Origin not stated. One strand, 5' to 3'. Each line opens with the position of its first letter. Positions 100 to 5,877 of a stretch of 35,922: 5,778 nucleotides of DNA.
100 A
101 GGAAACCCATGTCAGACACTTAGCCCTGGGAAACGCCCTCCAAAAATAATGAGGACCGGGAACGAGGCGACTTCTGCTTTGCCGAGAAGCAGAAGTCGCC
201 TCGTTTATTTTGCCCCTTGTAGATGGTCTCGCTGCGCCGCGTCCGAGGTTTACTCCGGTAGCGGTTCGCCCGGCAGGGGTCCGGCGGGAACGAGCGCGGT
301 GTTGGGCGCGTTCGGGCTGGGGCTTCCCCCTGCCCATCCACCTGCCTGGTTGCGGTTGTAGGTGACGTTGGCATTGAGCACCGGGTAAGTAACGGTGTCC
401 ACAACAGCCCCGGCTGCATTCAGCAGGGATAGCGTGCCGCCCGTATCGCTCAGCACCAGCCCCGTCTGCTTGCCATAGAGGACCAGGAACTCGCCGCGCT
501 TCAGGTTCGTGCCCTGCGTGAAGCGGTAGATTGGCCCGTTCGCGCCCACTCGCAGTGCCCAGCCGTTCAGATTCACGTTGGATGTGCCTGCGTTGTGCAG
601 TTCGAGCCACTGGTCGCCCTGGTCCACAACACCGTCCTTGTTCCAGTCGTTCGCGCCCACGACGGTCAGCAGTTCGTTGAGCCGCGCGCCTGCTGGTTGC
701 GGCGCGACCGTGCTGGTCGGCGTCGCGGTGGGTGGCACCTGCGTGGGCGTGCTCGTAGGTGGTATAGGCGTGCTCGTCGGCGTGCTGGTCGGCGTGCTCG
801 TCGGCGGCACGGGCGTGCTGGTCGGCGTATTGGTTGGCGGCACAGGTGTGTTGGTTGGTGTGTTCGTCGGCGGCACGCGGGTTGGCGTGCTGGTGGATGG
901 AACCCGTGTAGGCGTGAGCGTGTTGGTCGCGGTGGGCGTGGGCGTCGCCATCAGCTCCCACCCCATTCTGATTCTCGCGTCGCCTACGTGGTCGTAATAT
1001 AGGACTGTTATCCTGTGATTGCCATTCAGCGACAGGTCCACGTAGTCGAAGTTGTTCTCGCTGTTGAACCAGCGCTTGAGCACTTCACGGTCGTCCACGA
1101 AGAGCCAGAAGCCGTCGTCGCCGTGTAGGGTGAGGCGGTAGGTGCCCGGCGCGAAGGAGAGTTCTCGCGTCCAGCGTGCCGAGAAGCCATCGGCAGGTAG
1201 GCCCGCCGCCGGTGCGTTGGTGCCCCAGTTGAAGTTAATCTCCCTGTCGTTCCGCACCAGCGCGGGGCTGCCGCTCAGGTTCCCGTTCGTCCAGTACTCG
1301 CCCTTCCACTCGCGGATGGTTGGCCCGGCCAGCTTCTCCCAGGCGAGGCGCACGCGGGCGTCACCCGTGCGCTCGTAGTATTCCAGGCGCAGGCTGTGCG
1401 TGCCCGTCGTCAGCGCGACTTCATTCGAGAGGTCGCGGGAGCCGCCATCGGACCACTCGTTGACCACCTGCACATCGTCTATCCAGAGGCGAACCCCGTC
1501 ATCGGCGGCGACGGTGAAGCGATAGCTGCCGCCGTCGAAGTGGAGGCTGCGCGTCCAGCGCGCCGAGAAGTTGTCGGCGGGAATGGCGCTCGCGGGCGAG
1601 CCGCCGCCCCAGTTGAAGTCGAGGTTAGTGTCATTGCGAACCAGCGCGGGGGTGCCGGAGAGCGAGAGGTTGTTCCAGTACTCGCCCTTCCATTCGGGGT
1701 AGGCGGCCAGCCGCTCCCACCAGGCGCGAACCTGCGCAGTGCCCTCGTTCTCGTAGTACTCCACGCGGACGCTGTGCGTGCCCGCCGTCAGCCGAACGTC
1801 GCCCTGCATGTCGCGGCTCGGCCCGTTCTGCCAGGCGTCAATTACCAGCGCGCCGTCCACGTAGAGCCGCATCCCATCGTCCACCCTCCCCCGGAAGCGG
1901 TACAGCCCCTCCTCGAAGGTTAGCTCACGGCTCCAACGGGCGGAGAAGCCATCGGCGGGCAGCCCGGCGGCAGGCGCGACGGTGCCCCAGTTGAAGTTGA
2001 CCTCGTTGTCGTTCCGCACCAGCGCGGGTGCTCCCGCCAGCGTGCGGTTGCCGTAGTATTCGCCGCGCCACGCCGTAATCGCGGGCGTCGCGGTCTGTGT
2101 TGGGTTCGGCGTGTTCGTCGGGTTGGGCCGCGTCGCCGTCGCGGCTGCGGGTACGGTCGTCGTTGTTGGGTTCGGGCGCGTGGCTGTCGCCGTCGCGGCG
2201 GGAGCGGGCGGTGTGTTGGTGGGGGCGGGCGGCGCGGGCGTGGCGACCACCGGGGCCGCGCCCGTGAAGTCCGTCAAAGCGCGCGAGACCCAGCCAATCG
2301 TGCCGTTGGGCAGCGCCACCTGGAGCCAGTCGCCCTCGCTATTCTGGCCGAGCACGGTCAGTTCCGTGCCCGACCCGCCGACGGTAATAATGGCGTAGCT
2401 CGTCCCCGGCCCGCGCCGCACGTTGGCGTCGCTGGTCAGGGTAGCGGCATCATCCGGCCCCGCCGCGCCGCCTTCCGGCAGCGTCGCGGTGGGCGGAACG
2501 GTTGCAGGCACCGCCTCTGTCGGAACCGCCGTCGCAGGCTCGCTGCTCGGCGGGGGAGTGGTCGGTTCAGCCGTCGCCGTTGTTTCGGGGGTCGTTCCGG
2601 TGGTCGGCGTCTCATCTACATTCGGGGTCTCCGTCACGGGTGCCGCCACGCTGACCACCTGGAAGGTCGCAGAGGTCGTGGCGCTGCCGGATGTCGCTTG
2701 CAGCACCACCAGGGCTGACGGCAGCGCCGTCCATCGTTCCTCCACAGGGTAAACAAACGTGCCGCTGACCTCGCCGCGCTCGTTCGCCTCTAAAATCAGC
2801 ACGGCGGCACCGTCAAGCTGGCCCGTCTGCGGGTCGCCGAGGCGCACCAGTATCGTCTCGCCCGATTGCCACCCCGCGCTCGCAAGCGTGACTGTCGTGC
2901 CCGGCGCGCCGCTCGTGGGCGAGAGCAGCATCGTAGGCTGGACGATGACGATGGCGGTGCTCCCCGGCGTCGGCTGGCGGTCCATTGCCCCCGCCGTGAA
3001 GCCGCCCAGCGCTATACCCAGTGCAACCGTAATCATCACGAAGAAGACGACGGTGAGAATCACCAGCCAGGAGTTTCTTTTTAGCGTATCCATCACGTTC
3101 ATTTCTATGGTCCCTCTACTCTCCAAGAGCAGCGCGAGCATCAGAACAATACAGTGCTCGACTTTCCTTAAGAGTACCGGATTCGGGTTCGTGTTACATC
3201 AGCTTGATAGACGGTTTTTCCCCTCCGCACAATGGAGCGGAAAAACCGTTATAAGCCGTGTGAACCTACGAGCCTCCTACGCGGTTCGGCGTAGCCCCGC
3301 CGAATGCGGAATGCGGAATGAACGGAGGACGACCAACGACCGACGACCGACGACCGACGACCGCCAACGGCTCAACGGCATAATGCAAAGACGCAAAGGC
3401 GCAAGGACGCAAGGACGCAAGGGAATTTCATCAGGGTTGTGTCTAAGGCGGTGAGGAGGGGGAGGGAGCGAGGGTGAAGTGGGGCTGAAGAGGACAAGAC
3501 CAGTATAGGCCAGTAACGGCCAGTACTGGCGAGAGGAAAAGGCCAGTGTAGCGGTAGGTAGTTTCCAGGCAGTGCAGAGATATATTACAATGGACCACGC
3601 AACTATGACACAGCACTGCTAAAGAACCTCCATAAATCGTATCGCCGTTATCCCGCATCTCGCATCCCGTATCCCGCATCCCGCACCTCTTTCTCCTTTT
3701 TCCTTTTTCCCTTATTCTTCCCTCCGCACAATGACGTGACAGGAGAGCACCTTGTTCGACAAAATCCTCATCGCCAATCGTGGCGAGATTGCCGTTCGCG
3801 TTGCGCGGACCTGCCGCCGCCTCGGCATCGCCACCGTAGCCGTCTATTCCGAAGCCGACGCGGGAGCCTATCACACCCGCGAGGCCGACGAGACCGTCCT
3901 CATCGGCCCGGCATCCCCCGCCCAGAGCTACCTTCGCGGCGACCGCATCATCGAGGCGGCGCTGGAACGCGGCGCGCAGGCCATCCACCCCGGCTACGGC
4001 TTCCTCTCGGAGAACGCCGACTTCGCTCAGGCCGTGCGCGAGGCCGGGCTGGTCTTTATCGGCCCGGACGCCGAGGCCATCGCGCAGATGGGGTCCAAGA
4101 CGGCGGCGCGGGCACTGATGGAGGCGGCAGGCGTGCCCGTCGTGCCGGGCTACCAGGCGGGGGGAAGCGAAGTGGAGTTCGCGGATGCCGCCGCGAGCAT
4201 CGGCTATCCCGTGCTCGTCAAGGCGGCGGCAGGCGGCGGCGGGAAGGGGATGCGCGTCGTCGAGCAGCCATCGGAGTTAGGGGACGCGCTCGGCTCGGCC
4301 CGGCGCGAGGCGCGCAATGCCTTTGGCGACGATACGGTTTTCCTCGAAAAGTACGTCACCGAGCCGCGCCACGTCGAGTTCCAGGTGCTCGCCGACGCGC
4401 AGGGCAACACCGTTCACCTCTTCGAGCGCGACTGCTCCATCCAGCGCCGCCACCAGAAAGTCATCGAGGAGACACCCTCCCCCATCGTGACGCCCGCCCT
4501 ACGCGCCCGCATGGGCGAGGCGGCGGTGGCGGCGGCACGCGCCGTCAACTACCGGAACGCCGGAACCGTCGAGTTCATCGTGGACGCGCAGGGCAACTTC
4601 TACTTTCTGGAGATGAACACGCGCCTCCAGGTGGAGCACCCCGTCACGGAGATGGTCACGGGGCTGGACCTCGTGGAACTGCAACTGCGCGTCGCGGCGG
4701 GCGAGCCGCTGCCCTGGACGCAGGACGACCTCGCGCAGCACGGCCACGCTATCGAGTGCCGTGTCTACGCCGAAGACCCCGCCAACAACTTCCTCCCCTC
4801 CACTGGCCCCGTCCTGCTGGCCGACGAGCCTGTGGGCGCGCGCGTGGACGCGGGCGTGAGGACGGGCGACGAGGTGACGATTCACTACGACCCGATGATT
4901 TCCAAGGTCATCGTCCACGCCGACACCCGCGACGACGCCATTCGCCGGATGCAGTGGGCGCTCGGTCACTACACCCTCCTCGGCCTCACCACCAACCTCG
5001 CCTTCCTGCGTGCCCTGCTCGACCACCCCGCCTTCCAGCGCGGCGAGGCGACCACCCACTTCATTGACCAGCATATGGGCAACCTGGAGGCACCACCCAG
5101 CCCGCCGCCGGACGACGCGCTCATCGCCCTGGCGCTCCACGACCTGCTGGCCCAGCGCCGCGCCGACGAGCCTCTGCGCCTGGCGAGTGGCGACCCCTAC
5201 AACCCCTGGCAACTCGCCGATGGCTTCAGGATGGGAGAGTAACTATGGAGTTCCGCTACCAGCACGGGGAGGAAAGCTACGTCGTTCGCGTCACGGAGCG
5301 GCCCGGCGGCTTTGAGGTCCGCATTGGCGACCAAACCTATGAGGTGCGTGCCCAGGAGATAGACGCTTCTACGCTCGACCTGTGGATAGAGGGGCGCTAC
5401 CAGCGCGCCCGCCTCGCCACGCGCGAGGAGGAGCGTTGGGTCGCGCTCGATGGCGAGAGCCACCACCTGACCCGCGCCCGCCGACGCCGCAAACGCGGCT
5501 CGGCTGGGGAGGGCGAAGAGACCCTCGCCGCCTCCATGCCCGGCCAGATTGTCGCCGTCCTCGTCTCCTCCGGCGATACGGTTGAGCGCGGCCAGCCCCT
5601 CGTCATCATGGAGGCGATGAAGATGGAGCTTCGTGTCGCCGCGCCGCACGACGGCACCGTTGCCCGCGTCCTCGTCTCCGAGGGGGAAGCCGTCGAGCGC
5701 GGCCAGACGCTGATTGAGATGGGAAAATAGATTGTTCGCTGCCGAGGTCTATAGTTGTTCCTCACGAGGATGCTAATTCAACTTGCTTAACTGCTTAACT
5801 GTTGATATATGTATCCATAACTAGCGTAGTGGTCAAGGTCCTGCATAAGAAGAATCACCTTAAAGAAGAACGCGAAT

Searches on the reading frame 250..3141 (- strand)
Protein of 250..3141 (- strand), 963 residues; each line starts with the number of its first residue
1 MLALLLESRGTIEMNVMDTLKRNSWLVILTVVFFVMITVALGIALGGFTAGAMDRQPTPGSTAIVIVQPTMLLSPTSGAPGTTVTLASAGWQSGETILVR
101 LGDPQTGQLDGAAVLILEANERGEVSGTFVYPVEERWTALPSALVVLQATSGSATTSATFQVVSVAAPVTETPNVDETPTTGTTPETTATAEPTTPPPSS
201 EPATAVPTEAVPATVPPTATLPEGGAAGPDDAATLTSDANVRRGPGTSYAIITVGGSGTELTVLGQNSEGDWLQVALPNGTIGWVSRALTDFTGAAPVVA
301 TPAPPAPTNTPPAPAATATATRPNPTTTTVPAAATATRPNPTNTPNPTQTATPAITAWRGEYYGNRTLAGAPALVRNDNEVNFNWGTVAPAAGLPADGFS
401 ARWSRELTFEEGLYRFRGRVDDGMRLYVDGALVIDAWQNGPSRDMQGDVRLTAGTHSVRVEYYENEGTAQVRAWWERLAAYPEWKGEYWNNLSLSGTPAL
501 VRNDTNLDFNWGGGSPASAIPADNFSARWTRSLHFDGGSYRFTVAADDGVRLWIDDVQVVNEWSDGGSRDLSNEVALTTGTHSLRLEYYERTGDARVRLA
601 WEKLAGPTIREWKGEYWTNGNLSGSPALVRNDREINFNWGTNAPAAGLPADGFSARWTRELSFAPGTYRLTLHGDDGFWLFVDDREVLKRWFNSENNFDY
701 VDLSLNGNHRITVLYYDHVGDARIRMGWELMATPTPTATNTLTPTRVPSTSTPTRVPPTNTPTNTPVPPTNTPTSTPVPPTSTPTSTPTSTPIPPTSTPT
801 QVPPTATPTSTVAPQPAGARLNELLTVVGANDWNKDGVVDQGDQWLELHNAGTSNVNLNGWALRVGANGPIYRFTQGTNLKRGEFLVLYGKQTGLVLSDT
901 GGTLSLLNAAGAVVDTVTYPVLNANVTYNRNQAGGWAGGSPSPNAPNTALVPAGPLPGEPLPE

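Call 96: search_protein_families(library=pfam, proteins=[window:250-3141:-], max_evalue=0.01)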
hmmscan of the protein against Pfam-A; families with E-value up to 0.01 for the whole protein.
window:250-3141:- (963 aa): 4 families
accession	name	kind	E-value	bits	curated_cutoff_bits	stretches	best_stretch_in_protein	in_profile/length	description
PF07691.17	PA14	-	1e-60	204.3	24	3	485-603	6-135/147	PA14 domain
PF00932.25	LTD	-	1.7e-13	51.3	34.3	1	841-919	22-107/109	Lamin Tail Domain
PF08239.17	SH3_3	-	4.7e-12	46.4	27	1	237-288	1-51/54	Bacterial SH3 domain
PF06347.19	SH3_4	-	0.002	18.3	24.1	1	239-289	5-53/56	Bacterial SH3 domain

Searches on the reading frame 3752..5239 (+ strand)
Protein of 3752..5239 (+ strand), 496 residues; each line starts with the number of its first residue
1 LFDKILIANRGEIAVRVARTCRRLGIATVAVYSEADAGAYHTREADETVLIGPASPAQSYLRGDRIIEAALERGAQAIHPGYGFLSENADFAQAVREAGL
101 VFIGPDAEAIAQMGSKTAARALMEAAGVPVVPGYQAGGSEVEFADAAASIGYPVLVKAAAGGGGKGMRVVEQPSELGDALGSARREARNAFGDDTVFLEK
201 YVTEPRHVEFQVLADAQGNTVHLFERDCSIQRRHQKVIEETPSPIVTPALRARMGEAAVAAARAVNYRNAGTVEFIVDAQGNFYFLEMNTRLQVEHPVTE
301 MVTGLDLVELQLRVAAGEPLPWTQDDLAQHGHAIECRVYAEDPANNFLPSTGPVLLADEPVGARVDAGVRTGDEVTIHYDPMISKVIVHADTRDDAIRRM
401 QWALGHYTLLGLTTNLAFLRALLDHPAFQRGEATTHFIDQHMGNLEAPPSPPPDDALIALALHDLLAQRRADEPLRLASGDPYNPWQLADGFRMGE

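Call 71: search_protein_families(library=pfam, proteins=[L136:8072-8581:+, L137:2630-2821:+], max_evalue=1)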
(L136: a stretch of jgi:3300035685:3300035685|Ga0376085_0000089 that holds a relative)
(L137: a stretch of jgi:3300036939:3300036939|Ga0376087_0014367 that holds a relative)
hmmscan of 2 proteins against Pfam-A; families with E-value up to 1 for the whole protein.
L136:8072-8581:+ (170 aa): 2 families
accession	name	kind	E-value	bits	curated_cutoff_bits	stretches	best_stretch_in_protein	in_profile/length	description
PF03167.25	UDG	-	5.3e-15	56.2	24.3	1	6-147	2-124/141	Uracil DNA glycosylase superfamily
PF01075.23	Glyco_transf_9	-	0.0043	16.9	22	1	119-166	90-138/247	Glycosyltransferase family 9 (heptosyltransferase)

L137:2630-2821:+ (64 aa): 2 families
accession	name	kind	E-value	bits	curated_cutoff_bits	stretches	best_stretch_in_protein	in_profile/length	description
PF18893.5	DUF5652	-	0.011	15.9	23.4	1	26-55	18-47/71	Family of unknown function (DUF5652)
PF08997.15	UCR_6-4kD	-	0.062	13.7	24.5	1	7-40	14-44/55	Ubiquinol-cytochrome C reductase complex, 6.4kD protein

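Call 104: find_homologous_proteins(query=window:3752-5239:+, max_evalue=1e-100)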
Query window:3752-5239:+ (496 aa): 7997 proteins with E <= 1e-100 among 8000 candidates; the best 120 are listed.
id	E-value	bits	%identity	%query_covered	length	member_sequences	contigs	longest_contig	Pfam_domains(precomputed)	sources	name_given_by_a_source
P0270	0.0e+0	1106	100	100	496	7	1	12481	PF02786.23,PF00289.29,PF02222.28,PF07478.19,PF02785.26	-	-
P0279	3.2e-268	909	82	100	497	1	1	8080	PF02786.23,PF00289.29,PF02222.28,PF07478.19,PF02785.26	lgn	-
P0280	3.4e-257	872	79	100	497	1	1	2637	PF02786.23,PF00289.29,PF02222.28,PF07478.19,PF02785.26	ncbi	-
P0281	1.5e-242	824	74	100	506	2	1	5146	PF02786.23,PF00289.29,PF02222.28,PF07478.19,PF02785.26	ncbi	-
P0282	2.7e-239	813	73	100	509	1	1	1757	PF02786.23,PF00289.29,PF02222.28,PF07478.19,PF02785.26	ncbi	ncbi:MAG: acetyl-CoA carboxylase biotin carboxylase subunit [Ardenticatenaceae bacterium]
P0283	6.8e-239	812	72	100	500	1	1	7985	PF02786.23,PF00289.29,PF02222.28,PF07478.19,PF02785.26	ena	-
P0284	3.1e-237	806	72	100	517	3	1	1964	PF02786.23,PF00289.29,PF02222.28,PF07478.19,PF02785.26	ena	-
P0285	1.7e-236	804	75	99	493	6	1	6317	PF02786.23,PF00289.29,PF02222.28,PF07478.19,PF02785.26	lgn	-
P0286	2.3e-235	800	73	100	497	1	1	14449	PF02786.23,PF00289.29,PF02222.28,PF07478.19,PF02785.26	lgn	-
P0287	7.1e-233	792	73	100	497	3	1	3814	PF02786.23,PF00289.29,PF02222.28,PF07478.19,PF02785.26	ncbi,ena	-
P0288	3.8e-221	753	68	100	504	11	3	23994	PF02786.23,PF00289.29,PF02222.28,PF07478.19,PF02785.26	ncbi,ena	-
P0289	1.2e-218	745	66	100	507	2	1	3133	PF02786.23,PF00289.29,PF02222.28,PF07478.19,PF02785.26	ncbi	-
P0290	1.1e-217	742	67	100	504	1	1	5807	PF02786.23,PF00289.29,PF02222.28,PF07478.19,PF02785.26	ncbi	-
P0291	2.6e-217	741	67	100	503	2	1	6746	PF02786.23,PF00289.29,PF02222.28,PF07478.19,PF02785.26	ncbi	-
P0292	4.7e-214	730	66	100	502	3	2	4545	PF02786.23,PF00289.29,PF02222.28,PF07478.19,PF02785.26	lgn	-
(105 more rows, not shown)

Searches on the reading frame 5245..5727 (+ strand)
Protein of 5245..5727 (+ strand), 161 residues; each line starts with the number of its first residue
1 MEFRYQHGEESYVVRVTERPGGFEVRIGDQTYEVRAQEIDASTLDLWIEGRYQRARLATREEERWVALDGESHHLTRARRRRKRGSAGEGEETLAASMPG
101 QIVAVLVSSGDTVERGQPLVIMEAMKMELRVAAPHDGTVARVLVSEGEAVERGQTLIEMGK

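Call 60: find_related_loci(query=window:5245-5727:+, collection=metagenome_contigs, flank=4000)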
Query window:5245-5727:+ (161 aa) in metagenome_contigs; peptide patterns used: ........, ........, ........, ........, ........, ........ (x = any residue, [..] = any of these).
600 stretches matched a pattern (row limit reached: there are more); 545 encode a relative of the query (tblastn E <= 1e-3); the best 80 are kept; 80 distinct loci.
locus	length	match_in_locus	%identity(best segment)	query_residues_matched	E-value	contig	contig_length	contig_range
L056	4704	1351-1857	39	1-159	6e-25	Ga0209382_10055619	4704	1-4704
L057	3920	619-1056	38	12-159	3e-23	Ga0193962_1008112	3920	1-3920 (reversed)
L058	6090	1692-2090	40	28-160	9e-23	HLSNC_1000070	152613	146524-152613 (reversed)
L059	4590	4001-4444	38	12-159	9e-23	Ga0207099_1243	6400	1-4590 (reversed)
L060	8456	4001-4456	36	6-159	8e-23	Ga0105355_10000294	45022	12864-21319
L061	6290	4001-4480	35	1-161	2e-22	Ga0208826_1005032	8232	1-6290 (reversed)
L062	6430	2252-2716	39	1-157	8e-22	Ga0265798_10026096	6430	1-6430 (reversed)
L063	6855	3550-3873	40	49-159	1e-21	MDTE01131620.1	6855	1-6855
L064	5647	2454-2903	36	8-159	2e-21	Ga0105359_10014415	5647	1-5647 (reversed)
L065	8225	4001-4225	55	83-157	2e-21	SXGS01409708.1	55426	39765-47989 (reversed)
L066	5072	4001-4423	39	16-159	6e-21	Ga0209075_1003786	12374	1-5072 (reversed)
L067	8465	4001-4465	36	3-159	6e-21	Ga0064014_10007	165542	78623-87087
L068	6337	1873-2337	36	3-159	8e-21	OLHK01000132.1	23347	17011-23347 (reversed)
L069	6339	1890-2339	34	9-159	1e-20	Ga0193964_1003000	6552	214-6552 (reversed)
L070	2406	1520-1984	36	3-159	1e-20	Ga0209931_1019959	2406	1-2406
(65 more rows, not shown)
